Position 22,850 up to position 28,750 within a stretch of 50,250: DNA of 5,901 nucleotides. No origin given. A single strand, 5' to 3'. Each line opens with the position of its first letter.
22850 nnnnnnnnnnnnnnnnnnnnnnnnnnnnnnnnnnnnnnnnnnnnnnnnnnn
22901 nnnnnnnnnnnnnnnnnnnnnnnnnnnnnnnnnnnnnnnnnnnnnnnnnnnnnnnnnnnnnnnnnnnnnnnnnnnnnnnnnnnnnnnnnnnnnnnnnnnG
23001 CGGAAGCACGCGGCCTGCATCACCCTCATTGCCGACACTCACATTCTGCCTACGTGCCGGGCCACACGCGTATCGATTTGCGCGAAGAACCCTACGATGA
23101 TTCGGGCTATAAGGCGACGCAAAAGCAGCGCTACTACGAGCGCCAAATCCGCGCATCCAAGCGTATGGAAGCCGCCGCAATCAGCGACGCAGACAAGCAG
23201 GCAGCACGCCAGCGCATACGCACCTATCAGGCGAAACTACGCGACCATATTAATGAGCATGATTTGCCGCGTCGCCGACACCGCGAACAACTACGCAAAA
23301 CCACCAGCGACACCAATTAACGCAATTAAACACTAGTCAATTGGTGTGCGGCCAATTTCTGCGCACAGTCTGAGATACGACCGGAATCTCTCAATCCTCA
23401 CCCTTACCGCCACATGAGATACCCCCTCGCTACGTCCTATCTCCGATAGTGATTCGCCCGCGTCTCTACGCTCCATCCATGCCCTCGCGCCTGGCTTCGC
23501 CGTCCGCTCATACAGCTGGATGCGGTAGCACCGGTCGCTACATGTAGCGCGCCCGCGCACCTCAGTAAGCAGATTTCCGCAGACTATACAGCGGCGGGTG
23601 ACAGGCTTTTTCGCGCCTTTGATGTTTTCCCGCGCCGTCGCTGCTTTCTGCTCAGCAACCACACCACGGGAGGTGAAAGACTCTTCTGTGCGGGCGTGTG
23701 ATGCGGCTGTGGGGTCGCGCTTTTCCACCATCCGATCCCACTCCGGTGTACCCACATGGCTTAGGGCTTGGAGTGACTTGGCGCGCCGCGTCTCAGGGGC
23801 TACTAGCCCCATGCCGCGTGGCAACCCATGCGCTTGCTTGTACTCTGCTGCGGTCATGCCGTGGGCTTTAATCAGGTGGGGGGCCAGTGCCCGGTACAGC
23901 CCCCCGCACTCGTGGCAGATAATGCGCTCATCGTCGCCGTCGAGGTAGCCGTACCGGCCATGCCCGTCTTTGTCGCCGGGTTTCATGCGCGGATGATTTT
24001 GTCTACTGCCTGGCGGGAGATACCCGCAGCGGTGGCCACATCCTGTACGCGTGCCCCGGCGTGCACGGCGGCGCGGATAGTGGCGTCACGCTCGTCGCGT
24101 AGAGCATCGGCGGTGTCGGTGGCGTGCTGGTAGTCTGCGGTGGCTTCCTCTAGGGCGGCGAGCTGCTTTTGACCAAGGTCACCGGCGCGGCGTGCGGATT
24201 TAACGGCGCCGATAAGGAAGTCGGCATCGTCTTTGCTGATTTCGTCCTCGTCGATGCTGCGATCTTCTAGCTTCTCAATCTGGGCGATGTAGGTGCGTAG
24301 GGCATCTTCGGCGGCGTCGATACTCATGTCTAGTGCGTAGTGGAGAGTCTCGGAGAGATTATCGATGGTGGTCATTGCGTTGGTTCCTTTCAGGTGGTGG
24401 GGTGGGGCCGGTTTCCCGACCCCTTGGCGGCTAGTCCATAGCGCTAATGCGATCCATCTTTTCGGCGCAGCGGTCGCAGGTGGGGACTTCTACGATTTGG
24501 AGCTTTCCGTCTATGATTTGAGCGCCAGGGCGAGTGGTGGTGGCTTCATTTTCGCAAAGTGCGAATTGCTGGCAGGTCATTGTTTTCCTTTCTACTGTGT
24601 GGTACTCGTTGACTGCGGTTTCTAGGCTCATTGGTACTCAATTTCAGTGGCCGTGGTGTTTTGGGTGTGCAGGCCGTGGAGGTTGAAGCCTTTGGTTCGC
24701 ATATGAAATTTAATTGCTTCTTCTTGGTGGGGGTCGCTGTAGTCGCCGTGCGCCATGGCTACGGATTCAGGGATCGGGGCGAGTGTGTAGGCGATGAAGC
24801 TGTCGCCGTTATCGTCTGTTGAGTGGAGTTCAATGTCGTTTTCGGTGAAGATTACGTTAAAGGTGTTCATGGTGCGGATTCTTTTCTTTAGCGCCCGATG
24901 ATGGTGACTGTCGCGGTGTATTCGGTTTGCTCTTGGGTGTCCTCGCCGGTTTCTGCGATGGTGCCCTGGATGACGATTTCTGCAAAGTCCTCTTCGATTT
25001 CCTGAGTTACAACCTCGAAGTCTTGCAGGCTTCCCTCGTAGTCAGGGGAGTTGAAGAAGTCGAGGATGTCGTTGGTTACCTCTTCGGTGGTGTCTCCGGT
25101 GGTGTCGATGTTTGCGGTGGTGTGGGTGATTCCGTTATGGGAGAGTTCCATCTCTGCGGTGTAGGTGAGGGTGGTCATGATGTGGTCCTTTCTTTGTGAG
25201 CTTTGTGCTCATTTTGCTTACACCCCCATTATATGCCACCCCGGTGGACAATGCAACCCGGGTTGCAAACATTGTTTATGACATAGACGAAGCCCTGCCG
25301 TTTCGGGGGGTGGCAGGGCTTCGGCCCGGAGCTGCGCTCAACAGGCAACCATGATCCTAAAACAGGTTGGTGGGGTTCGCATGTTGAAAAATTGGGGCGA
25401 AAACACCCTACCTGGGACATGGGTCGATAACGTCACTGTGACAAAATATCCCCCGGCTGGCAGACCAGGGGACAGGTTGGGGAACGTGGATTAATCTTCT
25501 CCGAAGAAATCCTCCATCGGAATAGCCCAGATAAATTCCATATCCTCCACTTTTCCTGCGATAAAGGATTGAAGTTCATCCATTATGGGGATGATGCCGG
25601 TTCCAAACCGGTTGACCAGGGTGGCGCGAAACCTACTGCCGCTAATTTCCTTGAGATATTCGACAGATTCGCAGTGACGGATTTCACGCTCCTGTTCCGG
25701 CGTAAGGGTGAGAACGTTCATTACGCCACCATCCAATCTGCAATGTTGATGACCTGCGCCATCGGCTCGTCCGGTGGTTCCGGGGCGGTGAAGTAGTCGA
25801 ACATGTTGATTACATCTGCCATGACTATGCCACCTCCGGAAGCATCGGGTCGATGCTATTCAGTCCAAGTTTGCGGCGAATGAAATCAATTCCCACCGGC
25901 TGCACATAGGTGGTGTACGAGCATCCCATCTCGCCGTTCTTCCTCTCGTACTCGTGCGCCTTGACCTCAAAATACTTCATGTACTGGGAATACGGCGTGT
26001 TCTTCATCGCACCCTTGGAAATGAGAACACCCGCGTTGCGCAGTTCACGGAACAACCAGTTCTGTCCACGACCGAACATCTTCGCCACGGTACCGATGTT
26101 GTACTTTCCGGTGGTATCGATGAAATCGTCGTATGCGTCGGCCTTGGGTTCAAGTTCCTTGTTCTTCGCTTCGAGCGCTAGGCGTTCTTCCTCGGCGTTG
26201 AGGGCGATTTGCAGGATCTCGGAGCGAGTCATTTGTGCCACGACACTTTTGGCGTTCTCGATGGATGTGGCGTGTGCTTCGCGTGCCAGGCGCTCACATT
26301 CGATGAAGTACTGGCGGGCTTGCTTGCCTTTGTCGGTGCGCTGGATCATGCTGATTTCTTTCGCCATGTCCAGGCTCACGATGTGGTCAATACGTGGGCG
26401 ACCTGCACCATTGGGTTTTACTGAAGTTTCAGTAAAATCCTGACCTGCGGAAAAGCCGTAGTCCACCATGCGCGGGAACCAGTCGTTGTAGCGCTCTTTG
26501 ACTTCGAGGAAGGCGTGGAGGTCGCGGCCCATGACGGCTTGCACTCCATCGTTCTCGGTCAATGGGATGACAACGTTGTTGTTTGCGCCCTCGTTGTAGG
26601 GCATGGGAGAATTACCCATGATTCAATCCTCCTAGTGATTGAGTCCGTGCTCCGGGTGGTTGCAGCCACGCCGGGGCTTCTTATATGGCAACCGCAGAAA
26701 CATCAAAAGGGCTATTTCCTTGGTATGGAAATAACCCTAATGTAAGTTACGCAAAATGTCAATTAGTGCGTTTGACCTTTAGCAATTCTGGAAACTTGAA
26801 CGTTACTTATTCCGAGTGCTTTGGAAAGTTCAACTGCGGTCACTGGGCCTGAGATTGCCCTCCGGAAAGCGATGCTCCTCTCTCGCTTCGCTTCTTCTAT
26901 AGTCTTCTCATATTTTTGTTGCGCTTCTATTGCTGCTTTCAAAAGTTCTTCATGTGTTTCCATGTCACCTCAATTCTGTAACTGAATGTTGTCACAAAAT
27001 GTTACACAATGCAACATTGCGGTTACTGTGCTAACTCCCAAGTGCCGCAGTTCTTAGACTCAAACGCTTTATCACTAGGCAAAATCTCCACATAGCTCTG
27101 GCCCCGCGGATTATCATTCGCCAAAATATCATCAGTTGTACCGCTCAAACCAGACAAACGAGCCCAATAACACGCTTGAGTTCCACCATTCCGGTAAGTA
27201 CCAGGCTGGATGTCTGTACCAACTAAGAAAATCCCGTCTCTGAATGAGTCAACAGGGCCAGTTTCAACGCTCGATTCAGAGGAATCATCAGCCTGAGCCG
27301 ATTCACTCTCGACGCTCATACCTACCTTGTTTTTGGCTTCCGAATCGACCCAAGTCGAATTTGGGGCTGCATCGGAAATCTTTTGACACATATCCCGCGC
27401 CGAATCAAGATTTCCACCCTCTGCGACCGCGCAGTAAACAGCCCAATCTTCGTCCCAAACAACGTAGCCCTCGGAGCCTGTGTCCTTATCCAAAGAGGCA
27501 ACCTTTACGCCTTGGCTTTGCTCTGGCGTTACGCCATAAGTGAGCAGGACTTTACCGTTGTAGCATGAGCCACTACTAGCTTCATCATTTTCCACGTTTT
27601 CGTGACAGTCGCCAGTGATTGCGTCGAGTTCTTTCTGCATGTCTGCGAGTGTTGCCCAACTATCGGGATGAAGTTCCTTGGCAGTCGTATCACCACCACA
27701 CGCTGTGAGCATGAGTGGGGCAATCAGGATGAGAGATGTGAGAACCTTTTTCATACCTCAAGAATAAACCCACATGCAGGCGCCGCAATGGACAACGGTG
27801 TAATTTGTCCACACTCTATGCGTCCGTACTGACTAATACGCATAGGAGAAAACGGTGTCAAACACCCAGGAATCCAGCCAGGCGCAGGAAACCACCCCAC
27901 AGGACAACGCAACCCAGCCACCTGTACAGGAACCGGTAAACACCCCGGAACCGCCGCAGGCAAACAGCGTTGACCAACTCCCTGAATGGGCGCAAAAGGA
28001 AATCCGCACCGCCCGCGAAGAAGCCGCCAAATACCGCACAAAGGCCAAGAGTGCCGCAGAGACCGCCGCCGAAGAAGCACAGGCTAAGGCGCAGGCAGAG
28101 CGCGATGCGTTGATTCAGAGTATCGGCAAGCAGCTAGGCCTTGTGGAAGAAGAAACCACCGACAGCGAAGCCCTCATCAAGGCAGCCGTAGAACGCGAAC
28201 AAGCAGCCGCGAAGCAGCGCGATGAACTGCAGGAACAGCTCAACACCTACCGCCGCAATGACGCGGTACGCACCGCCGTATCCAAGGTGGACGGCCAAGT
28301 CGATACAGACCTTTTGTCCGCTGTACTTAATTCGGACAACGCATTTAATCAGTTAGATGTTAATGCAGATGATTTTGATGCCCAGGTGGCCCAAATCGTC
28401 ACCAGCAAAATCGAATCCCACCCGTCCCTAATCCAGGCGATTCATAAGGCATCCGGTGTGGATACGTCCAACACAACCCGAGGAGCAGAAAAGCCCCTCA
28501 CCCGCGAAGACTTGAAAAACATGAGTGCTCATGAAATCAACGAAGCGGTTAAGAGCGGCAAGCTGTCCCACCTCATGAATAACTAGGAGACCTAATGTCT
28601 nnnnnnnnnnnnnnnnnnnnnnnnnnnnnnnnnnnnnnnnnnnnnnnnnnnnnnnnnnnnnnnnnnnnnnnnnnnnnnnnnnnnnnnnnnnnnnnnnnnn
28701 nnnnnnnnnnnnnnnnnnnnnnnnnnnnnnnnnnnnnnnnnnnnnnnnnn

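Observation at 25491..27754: Second immunity-like region: lipoprotein, small HTH, KilAC antirepressor and 81-aa ORF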

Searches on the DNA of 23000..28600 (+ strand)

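Call 6: search_dna_similar(query=window:23000-28600:+, collection=phages, mode=near, max_rows=25)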
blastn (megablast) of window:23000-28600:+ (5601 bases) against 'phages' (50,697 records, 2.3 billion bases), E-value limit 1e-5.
No match.

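Call 48: search_rna_families(source=window, start=23000, end=28200, threshold=evalue, max_evalue=1)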
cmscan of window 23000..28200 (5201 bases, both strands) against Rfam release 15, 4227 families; matches with E-value up to 1: 1.
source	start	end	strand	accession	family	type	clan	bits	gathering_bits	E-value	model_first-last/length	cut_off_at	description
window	25769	25850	+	RF00754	mir-279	Gene; miRNA;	CL00095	23.1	56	0.39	1-87/87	no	mir-279 microRNA precursor family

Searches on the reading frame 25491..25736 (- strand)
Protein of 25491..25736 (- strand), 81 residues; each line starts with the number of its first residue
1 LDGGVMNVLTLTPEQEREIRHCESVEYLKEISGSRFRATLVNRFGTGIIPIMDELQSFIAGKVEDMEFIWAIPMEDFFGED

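Call 4: search_protein_families(library=pfam, proteins=[window:25491-25736:-], max_evalue=0.1)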
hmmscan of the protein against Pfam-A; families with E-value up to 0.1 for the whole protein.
window:25491-25736:- (81 aa): 0 families

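Call 5: search_protein_families(library=phrogs, proteins=[window:25491-25736:-], max_evalue=0.01)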
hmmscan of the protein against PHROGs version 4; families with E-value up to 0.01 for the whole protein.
window:25491-25736:- (81 aa): 0 families

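Call 33: search_protein_representatives(protein=window:25491-25721:-)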
Query: 76 residues. Proteins with E-value up to 0.001 (for the whole library): 4; up to 1e-10: 1; up to 1e-30: 1. The best 4 are listed.
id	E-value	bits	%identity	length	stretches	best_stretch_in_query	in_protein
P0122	1.0e-40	152.3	93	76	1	1-76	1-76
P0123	1.4e-09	53.6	38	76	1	2-74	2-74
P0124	8.4e-07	44.8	36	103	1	10-76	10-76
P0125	2.9e-06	43.1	34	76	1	4-76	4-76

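Call 34: find_encoding_contigs(protein=P0123, flank=6000, max_places=3)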
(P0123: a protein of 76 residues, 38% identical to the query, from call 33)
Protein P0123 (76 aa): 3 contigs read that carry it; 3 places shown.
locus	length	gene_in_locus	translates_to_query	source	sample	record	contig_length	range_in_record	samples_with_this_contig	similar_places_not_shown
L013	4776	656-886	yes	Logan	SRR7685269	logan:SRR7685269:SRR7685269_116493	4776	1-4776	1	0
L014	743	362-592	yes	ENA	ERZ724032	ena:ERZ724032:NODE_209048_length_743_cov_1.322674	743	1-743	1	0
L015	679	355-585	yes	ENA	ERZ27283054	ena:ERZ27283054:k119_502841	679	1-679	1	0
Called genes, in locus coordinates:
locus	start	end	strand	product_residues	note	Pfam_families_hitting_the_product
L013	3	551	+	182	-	?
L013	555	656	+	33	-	-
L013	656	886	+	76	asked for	-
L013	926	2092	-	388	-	PF06152:Phage_min_cap2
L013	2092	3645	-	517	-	PF05133:SPP1_portal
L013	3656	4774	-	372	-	?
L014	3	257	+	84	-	?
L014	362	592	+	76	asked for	-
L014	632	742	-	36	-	?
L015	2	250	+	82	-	?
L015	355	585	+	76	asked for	-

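Call 37: find_encoding_contigs(protein=P0125, flank=8000, max_places=4)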
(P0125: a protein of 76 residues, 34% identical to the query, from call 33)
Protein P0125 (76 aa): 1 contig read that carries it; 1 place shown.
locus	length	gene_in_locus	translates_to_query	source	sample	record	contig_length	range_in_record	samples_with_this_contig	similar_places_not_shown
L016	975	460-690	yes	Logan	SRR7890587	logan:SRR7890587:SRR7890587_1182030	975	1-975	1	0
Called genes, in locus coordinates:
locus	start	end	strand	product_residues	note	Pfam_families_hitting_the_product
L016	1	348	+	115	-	?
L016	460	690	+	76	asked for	-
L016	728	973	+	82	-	?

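Call 38: find_encoding_contigs(protein=P0124, flank=8000, max_places=4)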
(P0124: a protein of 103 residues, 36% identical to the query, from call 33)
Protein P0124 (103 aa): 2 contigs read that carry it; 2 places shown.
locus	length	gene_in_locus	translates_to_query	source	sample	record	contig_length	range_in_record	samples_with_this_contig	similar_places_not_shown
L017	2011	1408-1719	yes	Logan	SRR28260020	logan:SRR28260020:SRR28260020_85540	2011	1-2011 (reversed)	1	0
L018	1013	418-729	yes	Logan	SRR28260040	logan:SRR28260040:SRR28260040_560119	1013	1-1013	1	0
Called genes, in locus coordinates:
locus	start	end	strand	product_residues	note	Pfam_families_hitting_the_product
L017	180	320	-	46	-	-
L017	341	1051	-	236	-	-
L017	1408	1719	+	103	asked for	-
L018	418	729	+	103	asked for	-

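Call 72: predict_structure(alignment_id=A4)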
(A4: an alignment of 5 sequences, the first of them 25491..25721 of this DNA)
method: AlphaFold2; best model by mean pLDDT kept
length: 76 residues; sequences in the alignment: 5
mean_pLDDT: 68.8   pTM: 0.37
mean pLDDT of the five models: 68.8, 68.7, 68.3, 63.6, 63.4
residues with pLDDT >= 90: 0; 70-90: 35; 50-70: 38; < 50: 3
segments of 3 or more residues with pLDDT < 50: 1-3
pLDDT, mean of each block of 10 residues (from residue 1): 62 70 65 81 81 70 60 56
secondary structure, 60 per line:
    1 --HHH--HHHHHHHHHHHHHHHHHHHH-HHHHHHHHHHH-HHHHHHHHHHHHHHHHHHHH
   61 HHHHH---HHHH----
elements in order: H8-27 H29-39 H41-65 H69-72

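Call 86: search_protein_families(library=padloc, proteins=[window:25491-25721:-], max_evalue=0.01)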
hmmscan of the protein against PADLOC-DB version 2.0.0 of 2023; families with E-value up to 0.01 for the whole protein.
window:25491-25721:- (76 aa): 0 families
